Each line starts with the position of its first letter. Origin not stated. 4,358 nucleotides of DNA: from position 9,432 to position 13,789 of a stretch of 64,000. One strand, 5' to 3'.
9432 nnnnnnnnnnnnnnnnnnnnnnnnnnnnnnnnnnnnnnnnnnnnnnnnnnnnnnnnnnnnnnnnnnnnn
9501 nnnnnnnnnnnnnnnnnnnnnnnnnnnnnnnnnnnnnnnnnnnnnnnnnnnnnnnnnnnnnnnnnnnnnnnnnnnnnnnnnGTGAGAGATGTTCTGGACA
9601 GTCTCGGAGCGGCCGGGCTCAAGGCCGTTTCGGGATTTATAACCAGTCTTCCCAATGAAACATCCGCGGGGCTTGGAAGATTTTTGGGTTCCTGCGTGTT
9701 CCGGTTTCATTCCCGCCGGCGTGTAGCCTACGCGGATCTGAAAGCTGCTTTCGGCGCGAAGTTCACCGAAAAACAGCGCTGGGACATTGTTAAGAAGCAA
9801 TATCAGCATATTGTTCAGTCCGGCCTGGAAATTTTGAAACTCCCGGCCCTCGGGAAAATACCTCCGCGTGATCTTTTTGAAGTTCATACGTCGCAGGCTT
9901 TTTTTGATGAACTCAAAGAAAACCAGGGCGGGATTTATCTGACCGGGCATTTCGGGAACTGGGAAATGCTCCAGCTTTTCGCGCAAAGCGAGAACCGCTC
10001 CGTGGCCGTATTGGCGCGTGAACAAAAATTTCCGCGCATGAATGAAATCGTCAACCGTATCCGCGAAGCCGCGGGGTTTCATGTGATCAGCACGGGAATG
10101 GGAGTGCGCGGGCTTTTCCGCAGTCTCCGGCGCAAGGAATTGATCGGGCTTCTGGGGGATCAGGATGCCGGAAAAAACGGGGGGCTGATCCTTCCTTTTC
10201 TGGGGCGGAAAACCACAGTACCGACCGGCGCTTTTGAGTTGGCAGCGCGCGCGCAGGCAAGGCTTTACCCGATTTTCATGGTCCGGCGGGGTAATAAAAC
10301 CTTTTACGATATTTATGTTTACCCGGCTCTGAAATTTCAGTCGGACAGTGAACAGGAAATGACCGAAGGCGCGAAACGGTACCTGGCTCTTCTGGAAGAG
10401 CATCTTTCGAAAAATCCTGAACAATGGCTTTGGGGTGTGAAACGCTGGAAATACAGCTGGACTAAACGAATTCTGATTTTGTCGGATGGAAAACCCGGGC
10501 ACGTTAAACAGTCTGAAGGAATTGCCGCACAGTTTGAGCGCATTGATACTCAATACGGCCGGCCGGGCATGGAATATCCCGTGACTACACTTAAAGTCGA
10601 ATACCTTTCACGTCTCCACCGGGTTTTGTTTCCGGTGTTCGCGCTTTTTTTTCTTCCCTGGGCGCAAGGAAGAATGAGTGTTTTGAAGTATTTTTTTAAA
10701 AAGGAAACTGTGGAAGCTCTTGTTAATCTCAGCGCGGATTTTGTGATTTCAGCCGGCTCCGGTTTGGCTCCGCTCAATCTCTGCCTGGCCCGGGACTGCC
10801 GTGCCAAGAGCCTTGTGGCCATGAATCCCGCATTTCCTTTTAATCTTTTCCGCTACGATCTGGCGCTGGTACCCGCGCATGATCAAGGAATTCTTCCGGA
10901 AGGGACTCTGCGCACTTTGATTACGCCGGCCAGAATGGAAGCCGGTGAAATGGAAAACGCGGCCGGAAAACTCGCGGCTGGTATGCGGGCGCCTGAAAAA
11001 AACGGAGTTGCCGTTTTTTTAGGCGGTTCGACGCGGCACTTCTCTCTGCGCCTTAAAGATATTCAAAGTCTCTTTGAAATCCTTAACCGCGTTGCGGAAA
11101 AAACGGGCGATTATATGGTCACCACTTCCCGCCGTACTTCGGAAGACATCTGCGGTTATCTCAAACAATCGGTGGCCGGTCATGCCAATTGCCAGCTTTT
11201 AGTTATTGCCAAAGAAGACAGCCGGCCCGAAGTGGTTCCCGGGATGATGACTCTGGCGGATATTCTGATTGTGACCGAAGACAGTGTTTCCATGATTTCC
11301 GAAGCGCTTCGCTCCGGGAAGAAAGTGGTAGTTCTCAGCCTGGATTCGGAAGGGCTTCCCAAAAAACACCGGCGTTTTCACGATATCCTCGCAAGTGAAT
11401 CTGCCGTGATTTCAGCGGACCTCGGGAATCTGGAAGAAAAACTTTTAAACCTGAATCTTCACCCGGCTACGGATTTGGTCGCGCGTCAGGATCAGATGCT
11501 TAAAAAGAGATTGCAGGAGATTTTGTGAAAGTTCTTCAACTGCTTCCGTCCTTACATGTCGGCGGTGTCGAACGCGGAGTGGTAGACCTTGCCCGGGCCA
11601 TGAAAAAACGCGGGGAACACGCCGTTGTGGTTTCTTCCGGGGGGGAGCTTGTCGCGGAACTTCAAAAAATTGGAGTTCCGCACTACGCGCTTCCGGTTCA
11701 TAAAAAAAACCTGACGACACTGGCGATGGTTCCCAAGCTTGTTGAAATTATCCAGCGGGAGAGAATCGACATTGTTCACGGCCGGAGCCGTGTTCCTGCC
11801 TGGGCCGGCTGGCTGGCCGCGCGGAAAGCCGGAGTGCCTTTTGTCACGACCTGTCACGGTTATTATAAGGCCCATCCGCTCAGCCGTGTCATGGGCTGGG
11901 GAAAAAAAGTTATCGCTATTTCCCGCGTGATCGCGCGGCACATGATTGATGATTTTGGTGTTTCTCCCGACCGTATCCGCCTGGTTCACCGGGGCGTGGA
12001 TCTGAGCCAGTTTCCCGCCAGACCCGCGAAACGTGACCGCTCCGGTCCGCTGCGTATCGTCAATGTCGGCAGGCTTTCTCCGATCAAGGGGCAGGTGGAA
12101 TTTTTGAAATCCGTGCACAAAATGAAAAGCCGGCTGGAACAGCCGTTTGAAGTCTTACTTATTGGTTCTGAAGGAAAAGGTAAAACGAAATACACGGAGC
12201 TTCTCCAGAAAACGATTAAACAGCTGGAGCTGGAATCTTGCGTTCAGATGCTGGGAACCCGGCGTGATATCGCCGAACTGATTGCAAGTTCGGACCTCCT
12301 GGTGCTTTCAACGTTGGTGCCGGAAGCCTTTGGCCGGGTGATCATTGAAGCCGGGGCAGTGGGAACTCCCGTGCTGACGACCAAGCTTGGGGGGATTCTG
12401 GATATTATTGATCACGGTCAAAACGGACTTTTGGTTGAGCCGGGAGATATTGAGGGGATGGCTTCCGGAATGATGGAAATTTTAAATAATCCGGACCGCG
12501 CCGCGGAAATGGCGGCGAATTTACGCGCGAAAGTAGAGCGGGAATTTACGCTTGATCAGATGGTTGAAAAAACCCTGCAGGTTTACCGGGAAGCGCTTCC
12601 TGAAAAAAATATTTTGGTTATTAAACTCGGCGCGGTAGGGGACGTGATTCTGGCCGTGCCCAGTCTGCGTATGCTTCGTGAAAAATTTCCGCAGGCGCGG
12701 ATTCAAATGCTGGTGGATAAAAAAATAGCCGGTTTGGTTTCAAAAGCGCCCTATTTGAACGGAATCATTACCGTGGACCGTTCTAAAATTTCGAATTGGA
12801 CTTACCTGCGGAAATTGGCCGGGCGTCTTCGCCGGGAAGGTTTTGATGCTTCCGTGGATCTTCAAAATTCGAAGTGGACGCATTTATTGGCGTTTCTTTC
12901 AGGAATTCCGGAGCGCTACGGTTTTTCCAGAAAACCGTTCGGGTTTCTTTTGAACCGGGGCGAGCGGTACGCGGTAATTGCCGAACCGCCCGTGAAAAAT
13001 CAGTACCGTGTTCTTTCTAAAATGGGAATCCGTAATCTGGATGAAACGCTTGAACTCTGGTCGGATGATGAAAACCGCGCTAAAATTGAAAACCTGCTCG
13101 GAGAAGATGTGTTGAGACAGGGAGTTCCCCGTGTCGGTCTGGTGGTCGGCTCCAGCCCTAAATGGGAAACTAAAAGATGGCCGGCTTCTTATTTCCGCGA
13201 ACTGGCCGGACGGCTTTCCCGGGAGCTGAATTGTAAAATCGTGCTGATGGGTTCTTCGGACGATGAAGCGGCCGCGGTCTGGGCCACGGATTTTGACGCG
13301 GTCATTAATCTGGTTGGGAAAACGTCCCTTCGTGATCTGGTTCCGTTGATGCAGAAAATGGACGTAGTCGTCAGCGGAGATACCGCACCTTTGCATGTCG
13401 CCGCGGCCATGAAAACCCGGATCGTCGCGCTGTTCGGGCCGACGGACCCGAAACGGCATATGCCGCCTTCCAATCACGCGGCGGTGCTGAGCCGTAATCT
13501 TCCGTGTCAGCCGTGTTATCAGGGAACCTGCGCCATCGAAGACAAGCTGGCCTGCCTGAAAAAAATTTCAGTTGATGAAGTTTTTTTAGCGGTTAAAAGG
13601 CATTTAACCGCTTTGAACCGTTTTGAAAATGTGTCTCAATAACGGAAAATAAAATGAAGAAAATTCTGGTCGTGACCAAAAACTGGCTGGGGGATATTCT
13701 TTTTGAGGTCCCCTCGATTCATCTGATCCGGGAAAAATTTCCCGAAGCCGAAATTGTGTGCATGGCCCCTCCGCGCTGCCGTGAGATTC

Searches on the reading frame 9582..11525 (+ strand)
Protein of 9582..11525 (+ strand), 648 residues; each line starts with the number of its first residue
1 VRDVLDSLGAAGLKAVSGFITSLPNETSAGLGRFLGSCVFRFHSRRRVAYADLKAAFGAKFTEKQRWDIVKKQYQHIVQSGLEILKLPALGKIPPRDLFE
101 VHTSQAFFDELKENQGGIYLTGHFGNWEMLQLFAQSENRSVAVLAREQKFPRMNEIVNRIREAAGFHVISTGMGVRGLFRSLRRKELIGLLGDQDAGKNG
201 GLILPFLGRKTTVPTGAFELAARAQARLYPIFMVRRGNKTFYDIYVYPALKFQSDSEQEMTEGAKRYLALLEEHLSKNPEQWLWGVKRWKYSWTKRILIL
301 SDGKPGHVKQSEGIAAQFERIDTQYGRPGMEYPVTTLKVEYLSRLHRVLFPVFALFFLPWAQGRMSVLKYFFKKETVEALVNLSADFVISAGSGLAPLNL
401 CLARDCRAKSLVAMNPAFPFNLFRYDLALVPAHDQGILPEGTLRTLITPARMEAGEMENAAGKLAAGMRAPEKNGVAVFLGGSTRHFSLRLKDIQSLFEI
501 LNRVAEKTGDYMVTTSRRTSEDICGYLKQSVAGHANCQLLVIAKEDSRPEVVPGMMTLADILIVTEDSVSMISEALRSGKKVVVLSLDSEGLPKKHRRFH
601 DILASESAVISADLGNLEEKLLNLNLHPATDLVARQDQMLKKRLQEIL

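Call 23: search_protein_families(library=pfam, proteins=[window:9582-11525:+], max_evalue=0.0001)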
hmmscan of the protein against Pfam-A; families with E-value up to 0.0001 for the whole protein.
window:9582-11525:+ (648 aa): 2 families
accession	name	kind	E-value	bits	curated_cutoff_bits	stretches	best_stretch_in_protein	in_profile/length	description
PF03279.18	Lip_A_acyltrans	-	2.5e-47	161.9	22.3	1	5-290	15-294/295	Bacterial lipid A biosynthesis acyltransferase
PF06258.17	Mito_fiss_Elm1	-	5.9e-46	157.4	27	1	305-618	1-283/304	Mitochondrial fission ELM1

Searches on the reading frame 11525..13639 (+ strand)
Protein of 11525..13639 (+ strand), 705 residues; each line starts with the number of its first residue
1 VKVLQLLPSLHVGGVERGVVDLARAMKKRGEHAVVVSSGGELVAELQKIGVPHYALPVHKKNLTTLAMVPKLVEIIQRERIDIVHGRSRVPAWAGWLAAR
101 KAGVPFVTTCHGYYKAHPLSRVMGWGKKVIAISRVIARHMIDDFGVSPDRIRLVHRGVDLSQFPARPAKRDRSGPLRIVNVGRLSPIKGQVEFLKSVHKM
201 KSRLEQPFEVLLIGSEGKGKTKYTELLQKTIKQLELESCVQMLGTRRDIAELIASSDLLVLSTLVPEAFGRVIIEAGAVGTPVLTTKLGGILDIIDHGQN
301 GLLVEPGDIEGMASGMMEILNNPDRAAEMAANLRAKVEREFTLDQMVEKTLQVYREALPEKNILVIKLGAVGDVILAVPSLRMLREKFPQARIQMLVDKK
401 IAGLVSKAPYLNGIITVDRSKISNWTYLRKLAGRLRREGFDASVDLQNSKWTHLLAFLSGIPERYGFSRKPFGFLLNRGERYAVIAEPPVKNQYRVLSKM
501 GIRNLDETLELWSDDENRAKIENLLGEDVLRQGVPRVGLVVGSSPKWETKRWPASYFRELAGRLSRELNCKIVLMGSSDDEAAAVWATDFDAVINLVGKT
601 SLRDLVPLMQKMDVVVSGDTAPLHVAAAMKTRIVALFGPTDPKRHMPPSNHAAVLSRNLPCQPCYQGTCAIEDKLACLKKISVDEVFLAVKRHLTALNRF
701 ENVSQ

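Call 23: search_protein_families(library=pfam, proteins=[window:11525-13639:+], max_evalue=0.0001)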
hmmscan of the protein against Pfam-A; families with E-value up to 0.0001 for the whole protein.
window:11525-13639:+ (705 aa): 8 families
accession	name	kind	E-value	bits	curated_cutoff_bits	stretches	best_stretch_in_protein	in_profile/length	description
PF01075.23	Glyco_transf_9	-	3.8e-39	134.9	22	1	429-672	2-244/247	Glycosyltransferase family 9 (heptosyltransferase)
PF13439.12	Glyco_transf_4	-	5.4e-33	114.9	28.5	1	12-161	1-169/170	Glycosyltransferase Family 4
PF00534.26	Glycos_transf_1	-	8.5e-33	113.7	26.4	1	170-334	10-170/172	Glycosyl transferases group 1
PF13692.12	Glyco_trans_1_4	-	3.6e-31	108.8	27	1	177-322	3-142/142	Glycosyl transferases group 1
PF13579.12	Glyco_trans_4_4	-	4.5e-19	69.8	29.7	1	13-157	1-158/158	Glycosyl transferase 4-like domain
PF20706.3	GT4-conflict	-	1.8e-09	37.6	26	1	128-347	149-382/385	Family 4 Glycosyltransferase in conflict systems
PF13477.12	Glyco_trans_4_2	-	1.4e-07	32.2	23.4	1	21-120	15-118/139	Glycosyl transferase 4-like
PF13524.12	Glyco_trans_1_2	-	9.8e-07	29.3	25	1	248-351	39-143/144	Glycosyl transferase-like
